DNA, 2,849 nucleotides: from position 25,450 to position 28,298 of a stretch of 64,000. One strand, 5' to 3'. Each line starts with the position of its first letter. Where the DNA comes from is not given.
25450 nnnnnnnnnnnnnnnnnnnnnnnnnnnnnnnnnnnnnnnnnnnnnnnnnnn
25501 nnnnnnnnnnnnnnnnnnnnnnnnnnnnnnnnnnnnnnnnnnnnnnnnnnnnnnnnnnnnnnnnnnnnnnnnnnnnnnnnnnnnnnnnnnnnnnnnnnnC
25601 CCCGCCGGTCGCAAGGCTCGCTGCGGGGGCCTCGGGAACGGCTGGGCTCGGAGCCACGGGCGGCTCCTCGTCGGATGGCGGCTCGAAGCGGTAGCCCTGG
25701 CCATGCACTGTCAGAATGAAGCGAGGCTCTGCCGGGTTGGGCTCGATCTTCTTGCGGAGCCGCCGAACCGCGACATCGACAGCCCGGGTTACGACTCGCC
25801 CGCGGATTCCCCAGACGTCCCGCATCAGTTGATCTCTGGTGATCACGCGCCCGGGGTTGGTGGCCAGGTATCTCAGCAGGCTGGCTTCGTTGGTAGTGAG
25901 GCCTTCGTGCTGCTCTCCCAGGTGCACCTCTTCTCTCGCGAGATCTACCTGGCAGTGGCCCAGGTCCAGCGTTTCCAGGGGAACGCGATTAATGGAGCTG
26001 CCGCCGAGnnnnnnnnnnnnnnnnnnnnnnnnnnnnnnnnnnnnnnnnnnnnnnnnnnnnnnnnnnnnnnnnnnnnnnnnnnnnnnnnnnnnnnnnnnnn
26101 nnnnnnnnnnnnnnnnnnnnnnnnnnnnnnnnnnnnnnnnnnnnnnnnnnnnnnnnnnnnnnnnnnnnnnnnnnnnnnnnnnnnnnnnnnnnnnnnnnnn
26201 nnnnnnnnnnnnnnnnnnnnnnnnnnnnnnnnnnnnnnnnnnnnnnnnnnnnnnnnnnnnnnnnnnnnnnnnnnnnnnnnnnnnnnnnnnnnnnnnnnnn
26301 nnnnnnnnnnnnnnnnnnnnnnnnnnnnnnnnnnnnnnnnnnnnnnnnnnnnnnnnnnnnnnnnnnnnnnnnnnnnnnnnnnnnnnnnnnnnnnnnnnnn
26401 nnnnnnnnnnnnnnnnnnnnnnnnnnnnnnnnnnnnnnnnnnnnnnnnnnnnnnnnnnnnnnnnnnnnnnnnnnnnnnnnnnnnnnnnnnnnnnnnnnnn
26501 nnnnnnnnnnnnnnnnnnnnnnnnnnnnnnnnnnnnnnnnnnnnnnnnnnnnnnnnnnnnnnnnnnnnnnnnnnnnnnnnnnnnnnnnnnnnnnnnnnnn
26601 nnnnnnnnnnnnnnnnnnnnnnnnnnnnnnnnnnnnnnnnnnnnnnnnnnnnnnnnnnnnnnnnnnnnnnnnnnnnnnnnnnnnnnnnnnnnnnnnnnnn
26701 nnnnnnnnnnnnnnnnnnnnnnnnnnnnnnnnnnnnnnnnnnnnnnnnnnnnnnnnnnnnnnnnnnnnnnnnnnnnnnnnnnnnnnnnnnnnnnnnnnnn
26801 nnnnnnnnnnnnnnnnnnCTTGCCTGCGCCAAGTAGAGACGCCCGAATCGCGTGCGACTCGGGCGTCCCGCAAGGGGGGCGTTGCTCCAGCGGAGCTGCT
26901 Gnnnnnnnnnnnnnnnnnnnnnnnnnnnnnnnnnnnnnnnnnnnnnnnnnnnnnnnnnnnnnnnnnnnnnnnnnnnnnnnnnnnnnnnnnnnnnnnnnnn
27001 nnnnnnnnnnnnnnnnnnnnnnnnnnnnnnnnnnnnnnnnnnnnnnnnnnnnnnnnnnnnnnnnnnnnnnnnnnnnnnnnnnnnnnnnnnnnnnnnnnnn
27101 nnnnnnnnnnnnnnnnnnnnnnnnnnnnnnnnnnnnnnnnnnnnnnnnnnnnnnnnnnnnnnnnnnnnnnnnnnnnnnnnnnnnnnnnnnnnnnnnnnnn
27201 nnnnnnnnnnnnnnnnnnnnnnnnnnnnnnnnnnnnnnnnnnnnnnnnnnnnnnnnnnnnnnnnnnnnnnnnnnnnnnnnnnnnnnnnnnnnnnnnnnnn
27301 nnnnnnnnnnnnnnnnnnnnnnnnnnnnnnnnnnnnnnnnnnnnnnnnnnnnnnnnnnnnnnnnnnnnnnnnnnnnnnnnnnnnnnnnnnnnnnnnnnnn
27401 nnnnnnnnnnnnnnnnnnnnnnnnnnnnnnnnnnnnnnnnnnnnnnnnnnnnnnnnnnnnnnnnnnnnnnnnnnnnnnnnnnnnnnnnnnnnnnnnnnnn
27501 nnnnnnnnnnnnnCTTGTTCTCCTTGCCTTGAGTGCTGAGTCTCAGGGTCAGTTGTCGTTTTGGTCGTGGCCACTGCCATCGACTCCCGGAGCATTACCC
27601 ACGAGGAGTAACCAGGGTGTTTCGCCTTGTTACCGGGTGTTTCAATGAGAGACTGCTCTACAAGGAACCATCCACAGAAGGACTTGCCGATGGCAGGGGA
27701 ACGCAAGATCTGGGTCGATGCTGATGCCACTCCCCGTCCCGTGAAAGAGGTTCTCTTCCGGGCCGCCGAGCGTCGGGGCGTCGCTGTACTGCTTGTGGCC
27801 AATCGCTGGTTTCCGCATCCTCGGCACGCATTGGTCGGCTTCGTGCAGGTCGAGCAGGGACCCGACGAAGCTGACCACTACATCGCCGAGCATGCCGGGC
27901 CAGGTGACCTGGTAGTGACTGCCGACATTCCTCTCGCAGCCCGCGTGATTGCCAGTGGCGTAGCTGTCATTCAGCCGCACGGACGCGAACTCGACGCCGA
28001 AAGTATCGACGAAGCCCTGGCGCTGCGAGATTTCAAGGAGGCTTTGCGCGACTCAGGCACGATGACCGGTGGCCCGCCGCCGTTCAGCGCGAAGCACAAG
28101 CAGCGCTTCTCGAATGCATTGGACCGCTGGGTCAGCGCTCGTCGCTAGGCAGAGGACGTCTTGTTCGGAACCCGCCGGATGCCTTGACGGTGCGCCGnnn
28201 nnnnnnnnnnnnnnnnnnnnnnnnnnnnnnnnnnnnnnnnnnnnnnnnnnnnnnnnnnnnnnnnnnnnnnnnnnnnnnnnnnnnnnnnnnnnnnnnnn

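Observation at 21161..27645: Shared 38-nt motif upstream of the two genes flanking the STAND regulator: candidate operator/regulon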

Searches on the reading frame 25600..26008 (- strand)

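Call 36: search_solved_structures(query=window:25600-26008:-, max_evalue=0.01, show_alignments=2)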
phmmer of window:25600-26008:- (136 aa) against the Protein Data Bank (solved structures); distinct sequences matched with E-value up to 0.01: 71 (the best 60 are shown).
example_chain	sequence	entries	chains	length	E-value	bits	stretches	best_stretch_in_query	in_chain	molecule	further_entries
2gwr_A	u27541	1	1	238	1e-17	67.5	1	9-113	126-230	DNA-binding response regulator mtrA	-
2mlk_A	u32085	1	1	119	1.3e-16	63.9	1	9-111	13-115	RstA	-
4nhj_A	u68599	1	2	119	1.8e-16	63.4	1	9-111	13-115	DNA-binding transcriptional regulator RstA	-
2d1v_A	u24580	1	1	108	2.9e-16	62.7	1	36-112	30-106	Transcriptional regulatory protein yycF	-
2oqr_A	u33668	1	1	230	6.7e-16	61.6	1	9-109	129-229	Sensory transduction protein regX3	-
5za3_A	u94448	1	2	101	8.5e-16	61.2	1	36-108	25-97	DNA-binding response regulator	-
8hml_A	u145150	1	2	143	1e-15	61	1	35-131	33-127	DNA-binding response OmpR family regulator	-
1gxp_A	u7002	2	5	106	1.2e-15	60.8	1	13-109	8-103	PHOSPHATE REGULON TRANSCRIPTIONAL REGULATORY PROTEIN | PHOSPHATE REGULON TRANSCRIPTIONAL REGULATORY PROTEIN PHOB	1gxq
1qqi_A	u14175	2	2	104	1.2e-15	60.7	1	13-109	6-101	PHOSPHATE REGULON TRANSCRIPTIONAL REGULATORY PROTEIN PHOB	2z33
6cqg_A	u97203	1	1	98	1.3e-15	60.7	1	31-107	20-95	DNA-binding response regulator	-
3t72_A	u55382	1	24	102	1.3e-15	60.6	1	14-109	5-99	Phosphate regulon transcriptional regulatory protein phoB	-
2hwv_A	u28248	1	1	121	2.6e-15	59.7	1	31-113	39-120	DNA-binding response regulator VicR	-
8hig_A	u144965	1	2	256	3.4e-15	59.3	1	36-131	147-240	DNA-binding response OmpR family regulator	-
3zq7_A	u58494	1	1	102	8e-15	58.1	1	18-108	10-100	KDP OPERON TRANSCRIPTIONAL REGULATORY PROTEIN KDPE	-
6zwt_A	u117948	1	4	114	1.4e-14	57.3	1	11-114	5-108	Two-component response regulator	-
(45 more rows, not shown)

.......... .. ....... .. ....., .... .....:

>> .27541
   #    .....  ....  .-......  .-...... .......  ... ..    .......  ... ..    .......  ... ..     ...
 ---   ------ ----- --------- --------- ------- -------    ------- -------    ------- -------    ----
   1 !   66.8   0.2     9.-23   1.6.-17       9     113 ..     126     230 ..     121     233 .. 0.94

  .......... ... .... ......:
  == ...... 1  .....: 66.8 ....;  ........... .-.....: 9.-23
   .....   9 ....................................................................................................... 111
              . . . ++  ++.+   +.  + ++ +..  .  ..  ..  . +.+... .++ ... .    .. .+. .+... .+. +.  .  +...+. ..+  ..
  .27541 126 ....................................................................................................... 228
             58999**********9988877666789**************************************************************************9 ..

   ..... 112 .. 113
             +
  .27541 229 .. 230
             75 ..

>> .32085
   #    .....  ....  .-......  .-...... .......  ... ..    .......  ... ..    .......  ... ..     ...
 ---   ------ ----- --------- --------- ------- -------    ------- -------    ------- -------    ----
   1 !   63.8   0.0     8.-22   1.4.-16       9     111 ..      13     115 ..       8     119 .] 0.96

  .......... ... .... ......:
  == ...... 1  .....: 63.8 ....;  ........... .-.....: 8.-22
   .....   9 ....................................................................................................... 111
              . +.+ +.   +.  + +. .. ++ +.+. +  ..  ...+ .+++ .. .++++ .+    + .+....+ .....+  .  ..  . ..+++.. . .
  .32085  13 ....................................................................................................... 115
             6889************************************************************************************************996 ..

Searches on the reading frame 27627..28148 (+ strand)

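Call 10: search_protein_families(library=pfam, proteins=[window:27627-28148:+], max_evalue=0.01)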
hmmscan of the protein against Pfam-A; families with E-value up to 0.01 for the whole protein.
window:27627-28148:+ (173 aa): 1 family
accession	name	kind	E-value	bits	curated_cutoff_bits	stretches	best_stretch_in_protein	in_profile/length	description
PF02639.20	DUF188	-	3e-44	150.3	24.3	1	43-170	2-129/130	Uncharacterized BCR, YaiI/YqxD family COG1671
